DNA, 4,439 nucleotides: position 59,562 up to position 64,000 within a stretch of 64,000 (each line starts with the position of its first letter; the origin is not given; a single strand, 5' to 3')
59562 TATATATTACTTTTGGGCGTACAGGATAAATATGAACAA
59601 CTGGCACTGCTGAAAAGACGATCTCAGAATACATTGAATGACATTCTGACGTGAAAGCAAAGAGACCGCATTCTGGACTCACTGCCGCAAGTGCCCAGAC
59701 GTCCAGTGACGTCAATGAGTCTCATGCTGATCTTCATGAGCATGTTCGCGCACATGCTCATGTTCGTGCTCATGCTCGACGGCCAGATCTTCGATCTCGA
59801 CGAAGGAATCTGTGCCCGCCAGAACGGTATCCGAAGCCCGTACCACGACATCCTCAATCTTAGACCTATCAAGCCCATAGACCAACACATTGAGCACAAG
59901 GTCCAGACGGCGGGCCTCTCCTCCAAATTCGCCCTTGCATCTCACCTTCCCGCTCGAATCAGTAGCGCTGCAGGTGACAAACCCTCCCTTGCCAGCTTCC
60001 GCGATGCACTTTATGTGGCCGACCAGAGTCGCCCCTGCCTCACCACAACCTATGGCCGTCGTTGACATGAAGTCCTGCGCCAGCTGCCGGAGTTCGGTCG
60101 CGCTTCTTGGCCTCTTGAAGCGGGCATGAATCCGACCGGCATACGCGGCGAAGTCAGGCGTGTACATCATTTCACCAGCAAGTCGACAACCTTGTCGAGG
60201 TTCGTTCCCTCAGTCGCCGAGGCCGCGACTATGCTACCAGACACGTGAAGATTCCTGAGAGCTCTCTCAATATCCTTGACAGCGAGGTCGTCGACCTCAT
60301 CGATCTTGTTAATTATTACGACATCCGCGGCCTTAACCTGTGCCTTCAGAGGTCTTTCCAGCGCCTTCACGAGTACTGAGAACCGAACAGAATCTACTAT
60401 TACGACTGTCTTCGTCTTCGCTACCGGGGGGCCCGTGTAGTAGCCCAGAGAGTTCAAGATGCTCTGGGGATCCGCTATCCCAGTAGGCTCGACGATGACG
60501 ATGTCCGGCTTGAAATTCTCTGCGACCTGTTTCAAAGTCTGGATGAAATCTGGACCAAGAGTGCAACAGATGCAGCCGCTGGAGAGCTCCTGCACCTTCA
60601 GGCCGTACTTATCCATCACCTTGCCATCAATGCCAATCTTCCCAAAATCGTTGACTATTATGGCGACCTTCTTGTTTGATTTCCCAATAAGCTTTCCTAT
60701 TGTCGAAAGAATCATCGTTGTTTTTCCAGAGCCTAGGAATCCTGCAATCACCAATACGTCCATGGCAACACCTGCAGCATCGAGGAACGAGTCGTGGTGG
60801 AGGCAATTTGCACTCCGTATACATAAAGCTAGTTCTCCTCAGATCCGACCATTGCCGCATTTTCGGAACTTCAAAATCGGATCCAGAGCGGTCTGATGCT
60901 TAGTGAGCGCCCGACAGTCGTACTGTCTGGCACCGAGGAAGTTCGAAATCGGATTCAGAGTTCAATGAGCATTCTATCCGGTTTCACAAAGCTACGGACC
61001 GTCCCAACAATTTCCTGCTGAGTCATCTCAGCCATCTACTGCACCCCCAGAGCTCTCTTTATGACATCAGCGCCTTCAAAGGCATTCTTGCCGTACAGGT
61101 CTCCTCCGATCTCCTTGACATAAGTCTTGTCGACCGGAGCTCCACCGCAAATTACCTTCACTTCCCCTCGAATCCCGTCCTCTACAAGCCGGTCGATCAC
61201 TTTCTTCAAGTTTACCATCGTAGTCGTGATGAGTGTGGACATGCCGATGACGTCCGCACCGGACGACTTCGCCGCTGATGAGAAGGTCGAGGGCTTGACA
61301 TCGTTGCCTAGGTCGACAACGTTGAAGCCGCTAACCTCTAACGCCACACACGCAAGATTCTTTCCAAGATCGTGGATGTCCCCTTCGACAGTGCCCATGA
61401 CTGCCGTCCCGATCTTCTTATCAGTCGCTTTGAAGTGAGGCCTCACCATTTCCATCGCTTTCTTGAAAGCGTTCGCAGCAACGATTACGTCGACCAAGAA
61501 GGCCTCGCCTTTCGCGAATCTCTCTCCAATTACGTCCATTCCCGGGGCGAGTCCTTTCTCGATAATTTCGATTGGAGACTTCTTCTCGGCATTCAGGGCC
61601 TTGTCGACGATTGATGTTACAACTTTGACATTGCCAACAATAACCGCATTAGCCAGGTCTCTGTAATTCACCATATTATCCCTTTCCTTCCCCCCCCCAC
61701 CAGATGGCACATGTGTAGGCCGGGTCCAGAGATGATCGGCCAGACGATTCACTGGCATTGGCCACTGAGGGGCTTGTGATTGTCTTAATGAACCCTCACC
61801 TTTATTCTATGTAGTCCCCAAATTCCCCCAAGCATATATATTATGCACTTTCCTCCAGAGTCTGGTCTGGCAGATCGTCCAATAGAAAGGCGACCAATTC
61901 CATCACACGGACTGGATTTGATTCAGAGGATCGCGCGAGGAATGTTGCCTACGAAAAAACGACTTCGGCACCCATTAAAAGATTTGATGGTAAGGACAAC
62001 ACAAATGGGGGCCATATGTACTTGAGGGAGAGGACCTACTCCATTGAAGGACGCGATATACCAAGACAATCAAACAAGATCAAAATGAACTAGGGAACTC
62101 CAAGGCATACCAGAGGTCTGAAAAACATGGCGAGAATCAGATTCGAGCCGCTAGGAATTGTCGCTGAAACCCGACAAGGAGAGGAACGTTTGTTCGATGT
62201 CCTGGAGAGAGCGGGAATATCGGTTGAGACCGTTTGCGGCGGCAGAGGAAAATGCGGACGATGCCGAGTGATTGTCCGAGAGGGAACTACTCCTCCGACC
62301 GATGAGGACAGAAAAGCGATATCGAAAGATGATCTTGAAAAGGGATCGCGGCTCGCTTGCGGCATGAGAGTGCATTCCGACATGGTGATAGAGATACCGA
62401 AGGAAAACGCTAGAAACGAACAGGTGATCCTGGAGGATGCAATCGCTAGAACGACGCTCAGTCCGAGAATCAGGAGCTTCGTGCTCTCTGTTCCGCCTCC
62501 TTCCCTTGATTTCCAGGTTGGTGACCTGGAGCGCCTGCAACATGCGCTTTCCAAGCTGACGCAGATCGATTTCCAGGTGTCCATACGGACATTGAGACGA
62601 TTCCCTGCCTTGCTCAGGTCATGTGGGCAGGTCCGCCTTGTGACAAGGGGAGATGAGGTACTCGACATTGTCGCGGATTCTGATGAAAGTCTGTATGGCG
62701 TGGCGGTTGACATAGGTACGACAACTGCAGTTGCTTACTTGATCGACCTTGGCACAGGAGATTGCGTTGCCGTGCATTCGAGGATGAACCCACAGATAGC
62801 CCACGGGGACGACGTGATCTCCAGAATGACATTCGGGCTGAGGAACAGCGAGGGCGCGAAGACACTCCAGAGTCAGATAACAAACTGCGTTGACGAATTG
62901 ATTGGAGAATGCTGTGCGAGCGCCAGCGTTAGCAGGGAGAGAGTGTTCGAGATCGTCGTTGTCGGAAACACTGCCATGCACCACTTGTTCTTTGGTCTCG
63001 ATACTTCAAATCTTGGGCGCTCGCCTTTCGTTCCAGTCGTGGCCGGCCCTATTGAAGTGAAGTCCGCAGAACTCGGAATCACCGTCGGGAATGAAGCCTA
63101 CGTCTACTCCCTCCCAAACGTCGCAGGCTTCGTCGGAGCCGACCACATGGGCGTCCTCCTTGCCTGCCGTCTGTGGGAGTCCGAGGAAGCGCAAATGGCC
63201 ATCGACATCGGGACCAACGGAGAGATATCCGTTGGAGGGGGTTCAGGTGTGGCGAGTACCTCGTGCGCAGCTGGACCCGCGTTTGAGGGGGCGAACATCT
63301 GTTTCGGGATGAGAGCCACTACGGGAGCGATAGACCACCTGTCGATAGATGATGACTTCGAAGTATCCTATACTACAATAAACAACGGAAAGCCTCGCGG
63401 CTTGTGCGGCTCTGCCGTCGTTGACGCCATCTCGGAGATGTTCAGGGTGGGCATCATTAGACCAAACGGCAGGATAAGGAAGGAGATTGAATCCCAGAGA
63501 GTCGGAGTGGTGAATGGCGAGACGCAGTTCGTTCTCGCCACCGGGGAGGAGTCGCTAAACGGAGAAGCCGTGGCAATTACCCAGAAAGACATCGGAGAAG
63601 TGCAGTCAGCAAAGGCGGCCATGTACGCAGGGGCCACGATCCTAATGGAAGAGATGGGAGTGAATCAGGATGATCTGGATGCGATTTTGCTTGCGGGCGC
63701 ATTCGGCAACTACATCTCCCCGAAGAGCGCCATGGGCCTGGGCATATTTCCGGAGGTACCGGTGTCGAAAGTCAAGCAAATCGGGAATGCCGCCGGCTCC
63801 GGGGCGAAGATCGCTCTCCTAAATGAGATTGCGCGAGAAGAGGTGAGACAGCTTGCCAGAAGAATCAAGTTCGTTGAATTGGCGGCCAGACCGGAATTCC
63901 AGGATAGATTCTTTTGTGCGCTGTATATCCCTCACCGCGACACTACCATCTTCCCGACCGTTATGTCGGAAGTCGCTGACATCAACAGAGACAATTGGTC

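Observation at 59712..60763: Split COG0523 metallochaperone: a GTPase-only gene overlapping a CobW_C-like gene with an (EH)n tail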

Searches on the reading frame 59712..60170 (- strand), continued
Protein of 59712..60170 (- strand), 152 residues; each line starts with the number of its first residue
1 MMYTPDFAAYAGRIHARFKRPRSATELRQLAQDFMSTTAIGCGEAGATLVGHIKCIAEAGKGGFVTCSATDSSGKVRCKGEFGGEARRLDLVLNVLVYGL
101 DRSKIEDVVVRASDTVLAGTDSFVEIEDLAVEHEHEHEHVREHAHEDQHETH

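Call 37: list_cluster_members(proteins=[P0174, P0210, P0220, P0250, P0261, P0160, P0190, P0200, P0230, P0268])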
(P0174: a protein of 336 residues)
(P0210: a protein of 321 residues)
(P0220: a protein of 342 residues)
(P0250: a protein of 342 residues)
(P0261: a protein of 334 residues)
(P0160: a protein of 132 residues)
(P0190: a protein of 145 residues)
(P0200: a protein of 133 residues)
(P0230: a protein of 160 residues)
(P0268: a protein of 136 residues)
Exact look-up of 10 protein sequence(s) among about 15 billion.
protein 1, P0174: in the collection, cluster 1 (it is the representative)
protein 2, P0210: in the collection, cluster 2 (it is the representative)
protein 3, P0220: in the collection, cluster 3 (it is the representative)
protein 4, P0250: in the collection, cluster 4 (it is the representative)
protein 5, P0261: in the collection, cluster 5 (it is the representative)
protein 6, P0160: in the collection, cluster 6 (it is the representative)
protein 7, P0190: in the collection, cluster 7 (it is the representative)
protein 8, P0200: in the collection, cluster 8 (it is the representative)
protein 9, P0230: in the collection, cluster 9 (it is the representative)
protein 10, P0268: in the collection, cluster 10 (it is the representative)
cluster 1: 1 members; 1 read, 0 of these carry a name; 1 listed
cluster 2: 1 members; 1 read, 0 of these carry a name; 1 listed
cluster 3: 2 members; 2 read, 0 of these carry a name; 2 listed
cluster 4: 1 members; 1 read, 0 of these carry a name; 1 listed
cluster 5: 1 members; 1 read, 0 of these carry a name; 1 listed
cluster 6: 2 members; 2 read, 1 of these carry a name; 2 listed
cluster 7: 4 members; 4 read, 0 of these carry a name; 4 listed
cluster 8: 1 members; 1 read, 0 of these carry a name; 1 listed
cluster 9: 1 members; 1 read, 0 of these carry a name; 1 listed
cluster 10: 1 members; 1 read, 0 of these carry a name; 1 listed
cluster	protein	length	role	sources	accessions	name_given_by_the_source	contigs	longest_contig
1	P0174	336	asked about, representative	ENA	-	-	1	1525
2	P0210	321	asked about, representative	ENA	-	-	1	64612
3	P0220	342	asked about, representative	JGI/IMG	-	-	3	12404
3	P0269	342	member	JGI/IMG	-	-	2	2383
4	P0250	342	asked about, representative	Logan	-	-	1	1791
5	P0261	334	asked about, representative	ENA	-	-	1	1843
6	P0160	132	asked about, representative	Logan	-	-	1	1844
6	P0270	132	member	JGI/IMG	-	hypothetical protein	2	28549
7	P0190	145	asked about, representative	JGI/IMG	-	-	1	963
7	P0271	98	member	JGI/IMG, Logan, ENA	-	-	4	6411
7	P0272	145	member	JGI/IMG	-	-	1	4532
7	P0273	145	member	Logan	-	-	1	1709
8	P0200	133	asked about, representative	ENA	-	-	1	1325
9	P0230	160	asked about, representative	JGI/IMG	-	-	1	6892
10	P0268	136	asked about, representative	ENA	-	-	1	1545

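Call 42: search_protein_families(library=pfam, alignment_id=A3, max_evalue=10)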
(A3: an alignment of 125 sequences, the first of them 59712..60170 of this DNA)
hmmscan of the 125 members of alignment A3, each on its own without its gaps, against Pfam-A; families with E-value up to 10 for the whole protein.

A. member 1, window:59712-60170:- (152 aa): 0 families

B. families by the number of members that match (of 125 scanned): 46 families (the first 25 are shown)
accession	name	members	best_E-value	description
PF10649.15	DUF2478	7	0.0021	Protein of unknown function (DUF2478)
PF12320.13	SbcD_C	2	0.0025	Type 5 capsule protein repressor C-terminal domain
PF00400.38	WD40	2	0.052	WD domain, G-beta repeat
PF03021.20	CM2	1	0.004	Influenza C virus M2 protein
PF18552.7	PheRS_DBD1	1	0.0093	PheRS DNA binding domain 1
PF03934.19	T2SSK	1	0.016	Type II secretion system (T2SS), protein K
PF16932.10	T4SS_TraI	1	0.016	Type IV secretory system, conjugal DNA-protein transfer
PF23132.1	DUF7049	1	0.019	Domain of unknown function (DUF7049)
PF00586.29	AIRS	1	0.019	AIR synthase related protein, N-terminal domain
PF25415.1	EGF_BRNP1-3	1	0.022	BRNP1-3, EGF domain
PF20276.3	CTD1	1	0.029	C-terminal domain 1 of the ABC-three component (ABC-3C) systems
PF24060.1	DUF7361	1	0.031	Domain of unknown function (DUF7361)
PF01132.26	EFP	1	0.037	Elongation factor P (EF-P) OB domain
PF10741.14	T2SSM_b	1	0.04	Type II secretion system (T2SS), protein M subtype b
PF14931.11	IFT20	1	0.043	Intraflagellar transport complex B, subunit 20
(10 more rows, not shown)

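Call 50: find_related_loci(query=A5, collection=genome_contigs, flank=8000)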
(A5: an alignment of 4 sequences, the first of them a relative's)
Query A5 (342 aa) in genome_contigs; peptide patterns used: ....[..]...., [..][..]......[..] (x = any residue, [..] = any of these).
599 stretches matched a pattern (row limit reached: there are more); 585 encode a relative of the query (tblastn E <= 1e-3); the best 80 are kept; 80 distinct loci.
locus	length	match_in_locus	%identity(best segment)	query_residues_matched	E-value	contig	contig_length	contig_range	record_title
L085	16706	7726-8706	31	6-339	3e-48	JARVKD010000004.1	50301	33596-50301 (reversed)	MAG: Nitrososphaeria archaeon isolate JZ2_bin.220247 NODE_4_length_50301_cov_1.65852, whole genome shotgun sequence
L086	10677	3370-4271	42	1-324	9e-41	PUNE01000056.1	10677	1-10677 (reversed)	MAG: Halobacteroidaceae bacterium isolate B1Sed10_204 B1-Sed10-C8629, whole genome shotgun sequence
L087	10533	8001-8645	38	1-211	5e-39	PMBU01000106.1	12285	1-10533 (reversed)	MAG: Methanomassiliicoccaceae archaeon isolate fen_65 73.20120700_E3M.288_contig_734556, whole genome shotgun sequence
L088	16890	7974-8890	36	1-327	1e-39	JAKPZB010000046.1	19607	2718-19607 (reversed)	MAG: Methanobacteriota archaeon isolate USCA_maxbin.116 k141_1137696, whole genome shotgun sequence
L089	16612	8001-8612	36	1-204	5e-34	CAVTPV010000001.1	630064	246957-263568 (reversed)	MAG: uncultured Actinomycetota bacterium isolate MFD00905.bin.2.193 genome assembly, contig: contig_12090, whole genome 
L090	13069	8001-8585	35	1-193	5e-34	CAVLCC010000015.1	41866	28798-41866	Senegalimassilia sp. isolate G02639-L1_cleanbin_000014 genome assembly, contig: Spades_G02639-L1_contig_308, whole genom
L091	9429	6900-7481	37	2-196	9e-33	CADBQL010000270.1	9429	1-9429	MAG: uncultured Coriobacteriaceae bacterium isolate RUG14206 genome assembly, contig: RUG14206_asm_270, whole genome sho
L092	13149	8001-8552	38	1-182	8e-33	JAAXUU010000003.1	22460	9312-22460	MAG: Actinomycetota bacterium isolate W4_Combined_metabat2_085 W4_Combined_metabat2_085_NODE_469, whole genome shotgun s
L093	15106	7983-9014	26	1-339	5e-33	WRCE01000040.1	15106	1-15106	MAG: Candidatus Methanimicrococcus labiotermitis isolate Lab288P3_bin112 Ga0123353_10007065, whole genome shotgun sequen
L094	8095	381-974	36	1-195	4e-31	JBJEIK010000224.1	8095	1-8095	MAG: Candidatus Methanomethylophilaceae archaeon isolate FUKU07_bin.008 NODE_3742_length_8095_cov_6.458582, whole genome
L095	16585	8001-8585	37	1-191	1e-31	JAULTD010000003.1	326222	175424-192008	MAG: Candidatus Methanomethylicaceae archaeon GD_Cm_T35_P0_bin.15 NODE_17_length_326222_cov_17.603811, whole genome shot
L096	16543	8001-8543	34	1-182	8e-31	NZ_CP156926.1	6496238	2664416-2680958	Sporomusa aerivorans strain DSM 13326 chromosome, complete genome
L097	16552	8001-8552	35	1-181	6e-29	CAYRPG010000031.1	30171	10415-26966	MAG TPA_asm: uncultured Methanomassiliicoccus sp. isolate SRP216815_co1_24 genome assembly, contig: NODE_1654_length_301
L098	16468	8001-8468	39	1-153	2e-28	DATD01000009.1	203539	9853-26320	MAG TPA_asm: Methanomassiliicoccus sp. UBA345 UBA345_contig_315, whole genome shotgun sequence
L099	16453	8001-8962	34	1-337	6e-37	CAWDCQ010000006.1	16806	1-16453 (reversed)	MAG: uncultured Methanomassiliicoccales archaeon isolate MFD04780.bin.2.98 genome assembly, contig: contig_105843, whole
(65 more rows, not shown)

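Call 66: find_related_loci(query=A5, collection=metagenome_contigs, flank=6000)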
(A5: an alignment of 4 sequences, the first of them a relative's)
Query A5 (342 aa) in metagenome_contigs; peptide patterns used: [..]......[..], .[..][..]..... (x = any residue, [..] = any of these).
460 stretches matched a pattern; 154 encode a relative of the query (tblastn E <= 1e-3); the best 80 are kept; 80 distinct loci.
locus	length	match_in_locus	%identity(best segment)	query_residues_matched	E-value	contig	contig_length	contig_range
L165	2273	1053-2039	50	1-331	4e-108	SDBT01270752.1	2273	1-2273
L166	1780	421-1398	51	1-334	7e-108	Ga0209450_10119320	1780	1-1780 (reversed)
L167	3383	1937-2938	48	1-336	6e-103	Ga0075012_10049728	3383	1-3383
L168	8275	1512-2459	49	1-327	8e-97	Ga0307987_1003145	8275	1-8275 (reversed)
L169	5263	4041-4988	47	1-327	2e-94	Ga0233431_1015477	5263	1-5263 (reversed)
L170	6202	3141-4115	45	1-334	1e-90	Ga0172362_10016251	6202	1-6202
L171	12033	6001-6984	44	1-336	6e-89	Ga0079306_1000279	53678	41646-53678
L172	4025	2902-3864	48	1-327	7e-89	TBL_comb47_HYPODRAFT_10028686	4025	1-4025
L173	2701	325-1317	46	1-325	2e-90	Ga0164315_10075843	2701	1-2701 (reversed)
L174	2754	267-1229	44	1-325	2e-89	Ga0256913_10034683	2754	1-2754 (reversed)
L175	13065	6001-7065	43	1-333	3e-85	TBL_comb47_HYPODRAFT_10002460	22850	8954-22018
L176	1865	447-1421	45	1-331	6e-88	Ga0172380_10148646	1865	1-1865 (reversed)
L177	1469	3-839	46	48-334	5e-86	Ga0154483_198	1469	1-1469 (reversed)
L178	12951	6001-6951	47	1-326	3e-80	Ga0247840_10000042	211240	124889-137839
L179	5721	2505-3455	47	1-326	1e-79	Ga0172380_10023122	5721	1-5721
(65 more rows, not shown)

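Call 85: predict_structure(alignment_id=A6)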
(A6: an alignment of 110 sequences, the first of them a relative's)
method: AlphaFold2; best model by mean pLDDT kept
length: 331 residues; sequences in the alignment: 110
mean_pLDDT: 86.1   pTM: 0.67
mean pLDDT of the five models: 86.1, 85.5, 84.8, 82.9, 82.0
residues with pLDDT >= 90: 189; 70-90: 100; 50-70: 31; < 50: 11
segments of 3 or more residues with pLDDT < 50: 41-43, 211-214
pLDDT, mean of each block of 10 residues (from residue 1): 92 92 94 78 61 70 63 88 93 79 84 93 89 80 95 97 95 96 91 94 57 59 91 82 97 94 92 92 92 88 92 95 89 42
secondary structure, 60 per line:
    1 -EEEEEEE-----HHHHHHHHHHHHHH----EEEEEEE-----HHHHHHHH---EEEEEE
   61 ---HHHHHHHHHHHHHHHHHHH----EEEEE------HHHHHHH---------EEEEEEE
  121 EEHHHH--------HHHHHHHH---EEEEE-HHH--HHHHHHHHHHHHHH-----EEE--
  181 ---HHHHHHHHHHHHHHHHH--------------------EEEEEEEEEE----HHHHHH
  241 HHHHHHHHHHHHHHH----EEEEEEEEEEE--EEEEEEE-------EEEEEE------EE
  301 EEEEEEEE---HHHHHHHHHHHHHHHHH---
elements in order: E2-8 H14-27 E32-38 H44-51 E55-60 H64-82 E87-91 H98-104 E114-122 H123-126 H135-142 E146-150 H157-170 E176-178 H184-200 E221-230 H235-255 E260-270 E273-279 E287-292 E299-308 H312-328

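Call 88: fold_search(model_id=the predicted structure, library=pdb)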
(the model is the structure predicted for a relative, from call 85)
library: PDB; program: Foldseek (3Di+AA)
matches with E <= 10: 1861; with E <= 0.001: 234
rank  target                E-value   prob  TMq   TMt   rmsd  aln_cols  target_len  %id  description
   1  1nij                  4.3e-13  1.00  0.41  0.43  16.9       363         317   16  YJIA PROTEIN (released 2003-06-24)
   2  4ixm_A                4.8e-13  1.00  0.41  0.42  16.7       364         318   17  Crystal structure of Zn(II)-bound YjiA GTPase from E. coli (released 2013-02-27)
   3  4ixn_A                1.8e-12  1.00  0.41  0.43  16.5       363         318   17  Crystal Structure of Zn(II)-bound E37A,C66A,C67A triple mutant YjiA GTPase (released 2013-02-27)
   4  4lps_A                3.5e-09  1.00  0.46  0.67   4.0       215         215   18  Crystal structure of HypB from Helicobacter pylori in complex with nickel (released 2013-12-18)
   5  2hf8_A                5.7e-09  1.00  0.47  0.70   3.5       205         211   19  Crystal structure of HypB from Methanocaldococcus jannaschii in the triphosphate form, in complex with zinc (released 2006-07-04)
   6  2wsm_A                6.0e-09  1.00  0.46  0.72   3.4       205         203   18  Crystal structure of Hydrogenase Maturation Factor HypB From Archaeoglobus Fulgidus (released 2010-09-22)
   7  2hf8_B                8.1e-09  1.00  0.48  0.73   3.3       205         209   19  Crystal structure of HypB from Methanocaldococcus jannaschii in the triphosphate form, in complex with zinc (released 2006-07-04)
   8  4hi0_E                2.6e-08  1.00  0.44  0.71   5.7       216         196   19  Crystal Structure of Helicobacter pylori Urease Accessory Protein UreF/H/G complex (released 2013-10-16)
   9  5xkt_A                6.4e-08  1.00  0.46  0.73   3.3       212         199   21  Klebsiella pneumoniae UreG in complex with GMPPNP and nickel (released 2017-12-13)
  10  8gju_B                5.7e-07  1.00  0.38  0.39   7.4       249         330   15  Crystal structure of human methylmalonyl-CoA mutase (MMUT) in complex with methylmalonic acidemia type A protein (MMAA (released 2023-08-09)
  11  2qm7_B                6.1e-07  1.00  0.43  0.45   5.5       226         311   16  MeaB, A Bacterial Homolog of MMAA, Bound to GDP (released 2007-08-28)
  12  2qm8_A                8.8e-07  1.00  0.44  0.45   5.0       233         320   18  MeaB, A Bacterial Homolog of MMAA, in the Nucleotide Free Form (released 2007-08-28)
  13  2p67                  8.8e-07  1.00  0.39  0.42   6.8       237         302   18  Crystal structure of LAO/AO transport system kinase (released 2007-04-03)
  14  2www_B                1.2e-06  1.00  0.35  0.38  10.0       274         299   16  Crystal Structure of Methylmalonic Acidemia Type A Protein (released 2009-11-17)
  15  2qm8_B                1.6e-06  1.00  0.44  0.46   5.0       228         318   18  MeaB, A Bacterial Homolog of MMAA, in the Nucleotide Free Form (released 2007-08-28)
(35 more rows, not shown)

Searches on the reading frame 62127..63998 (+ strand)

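Call 3: search_protein_families(library=pfam, proteins=[window:62127-63998:+], max_evalue=1)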
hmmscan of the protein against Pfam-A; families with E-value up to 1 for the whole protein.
window:62127-63998:+ (624 aa): 5 families
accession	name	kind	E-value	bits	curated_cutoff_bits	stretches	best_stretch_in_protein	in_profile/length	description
PF14574.11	RACo_C_ter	-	1.9e-88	296.4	27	1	355-612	2-260/261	C-terminal domain of RACo the ASKHA domain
PF17651.6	Raco_middle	-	3.8e-55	186.4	26.8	1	190-349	1-160/163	RACo middle region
PF17650.6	RACo_linker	-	6.9e-11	42.3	26.2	1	109-183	6-81/86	RACo linker region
PF00111.32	Fer2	-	4.1e-10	39.9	21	1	10-82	7-76/77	2Fe-2S iron-sulfur cluster binding domain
PF00370.27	FGGY_N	-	0.23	11.5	28.8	0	191-226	2-36/245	FGGY family of carbohydrate kinases, N-terminal domain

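Call 4: search_protein_families(library=ncbifam, proteins=[window:62127-63998:+], max_evalue=1)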
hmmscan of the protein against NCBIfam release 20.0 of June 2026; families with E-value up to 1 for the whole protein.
window:62127-63998:+ (624 aa): 13 families
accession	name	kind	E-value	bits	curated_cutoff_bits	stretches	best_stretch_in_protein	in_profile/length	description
NF040756.1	corr_regen_AcsV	exception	1.9e-143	479.1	800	1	4-610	2-632/632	corrinoid activation/regeneration protein AcsV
TIGR04270.1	Rama_corrin_act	subfamily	9.2e-38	129.9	500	1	190-599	1-414/534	methylamine methyltransferase corrinoid protein reductive activase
TIGR01941.1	nqrF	equivalog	4.8e-17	62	295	1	19-152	49-182/405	NADH:ubiquinone reductase (Na(+)-transporting) subunit F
TIGR02007.1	fdx_isc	equivalog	1.5e-10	41.2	132.1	1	5-94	10-103/110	ISC system 2Fe-2S type ferredoxin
NF040810.1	BenC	equivalog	2.1e-07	30.4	430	1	18-95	19-96/333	benzoate 1,2-dioxygenase electron transfer component BenC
NF004317.0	PRK05713.1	equivalog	1.3e-06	27.9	338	1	20-100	17-96/312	iron-sulfur-binding ferredoxin reductase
TIGR02008.1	fdx_plant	subfamily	0.00011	21.9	81.15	1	20-94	23-94/97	ferredoxin [2Fe-2S]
NF058606.1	GlBtMonoRdsGbcB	equivalog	0.00012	21.1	500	1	19-89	294-361/362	glycine betaine monooxygenase reductase subunit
NF008822.0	PRK11872.1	equivalog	0.00025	20.1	402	1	19-87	22-89/341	anthranilate 1,2-dioxygenase electron transfer component AntC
NF007985.1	PRK10713.1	equivalog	0.00038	20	75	1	13-89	10-80/81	class I ribonucleotide reductase maintenance protein YfaE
NF045803.1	MethMoxFADbindMmoC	equivalog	0.0018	17.1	500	1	27-96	29-97/343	aromatic/alkene monooxygenase hydroxylase FAD-binding subunit MmoC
NF041393.1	Frdxn_Halo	equivalog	0.012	15.4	150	1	19-87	45-111/128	ferredoxin Fer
NF007964.0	PRK10684.1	equivalog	0.032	13.2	383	1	22-88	269-332/333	NADH oxidoreductase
